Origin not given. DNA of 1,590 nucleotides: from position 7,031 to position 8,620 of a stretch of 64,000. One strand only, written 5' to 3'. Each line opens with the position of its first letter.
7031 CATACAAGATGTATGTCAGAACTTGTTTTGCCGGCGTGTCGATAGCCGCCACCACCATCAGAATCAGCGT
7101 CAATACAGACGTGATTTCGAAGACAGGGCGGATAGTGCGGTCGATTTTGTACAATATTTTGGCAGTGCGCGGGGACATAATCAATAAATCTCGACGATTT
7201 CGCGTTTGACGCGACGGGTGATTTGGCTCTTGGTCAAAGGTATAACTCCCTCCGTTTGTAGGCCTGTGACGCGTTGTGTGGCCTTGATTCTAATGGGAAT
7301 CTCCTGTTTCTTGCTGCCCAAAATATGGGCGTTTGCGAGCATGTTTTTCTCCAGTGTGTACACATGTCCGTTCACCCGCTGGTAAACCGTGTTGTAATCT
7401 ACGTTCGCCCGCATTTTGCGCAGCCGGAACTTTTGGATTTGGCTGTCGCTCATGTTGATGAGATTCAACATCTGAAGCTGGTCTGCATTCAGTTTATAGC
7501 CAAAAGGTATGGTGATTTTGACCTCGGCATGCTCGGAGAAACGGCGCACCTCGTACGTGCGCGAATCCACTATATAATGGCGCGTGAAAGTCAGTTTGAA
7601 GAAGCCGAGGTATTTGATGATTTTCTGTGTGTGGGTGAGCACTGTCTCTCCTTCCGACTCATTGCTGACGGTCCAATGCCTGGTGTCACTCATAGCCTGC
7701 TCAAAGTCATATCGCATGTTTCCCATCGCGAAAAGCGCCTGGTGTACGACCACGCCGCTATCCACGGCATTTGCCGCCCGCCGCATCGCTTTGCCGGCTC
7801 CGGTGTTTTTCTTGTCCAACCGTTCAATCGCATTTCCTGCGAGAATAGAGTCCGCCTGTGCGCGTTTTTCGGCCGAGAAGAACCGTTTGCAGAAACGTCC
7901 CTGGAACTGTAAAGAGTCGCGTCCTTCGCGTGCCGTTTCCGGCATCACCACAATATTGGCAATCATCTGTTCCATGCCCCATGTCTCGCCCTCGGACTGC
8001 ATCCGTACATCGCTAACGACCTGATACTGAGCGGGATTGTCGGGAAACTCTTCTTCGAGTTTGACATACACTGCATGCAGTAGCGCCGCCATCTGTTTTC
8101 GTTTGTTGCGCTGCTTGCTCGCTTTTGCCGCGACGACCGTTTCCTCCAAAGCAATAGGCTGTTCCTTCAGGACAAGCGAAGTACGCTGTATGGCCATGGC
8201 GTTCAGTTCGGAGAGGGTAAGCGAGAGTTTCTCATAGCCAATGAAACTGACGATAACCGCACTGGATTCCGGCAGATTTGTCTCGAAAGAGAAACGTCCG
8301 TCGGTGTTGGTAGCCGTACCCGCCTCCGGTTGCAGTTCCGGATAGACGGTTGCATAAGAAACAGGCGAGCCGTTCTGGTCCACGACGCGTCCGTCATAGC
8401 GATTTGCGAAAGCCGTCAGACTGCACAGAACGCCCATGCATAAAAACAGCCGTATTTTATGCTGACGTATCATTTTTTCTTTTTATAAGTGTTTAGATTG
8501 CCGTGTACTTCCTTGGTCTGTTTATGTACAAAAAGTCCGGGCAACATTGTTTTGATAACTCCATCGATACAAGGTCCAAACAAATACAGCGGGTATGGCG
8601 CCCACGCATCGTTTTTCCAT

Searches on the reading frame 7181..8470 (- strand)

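Call 103: search_protein_families(library=pfam, proteins=[window:7181-8470:-], max_evalue=0.0001)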
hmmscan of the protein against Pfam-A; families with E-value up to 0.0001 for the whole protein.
window:7181-8470:- (429 aa): 2 families
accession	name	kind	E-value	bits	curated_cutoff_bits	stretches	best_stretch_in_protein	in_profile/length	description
PF13715.12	CarbopepD_reg_2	-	2.5e-12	47.1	32.2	1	26-113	2-88/88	CarboxypepD_reg-like domain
PF13620.12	CarboxypepD_reg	-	8.8e-10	39.2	32.3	1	27-85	4-65/82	Carboxypeptidase regulatory-like domain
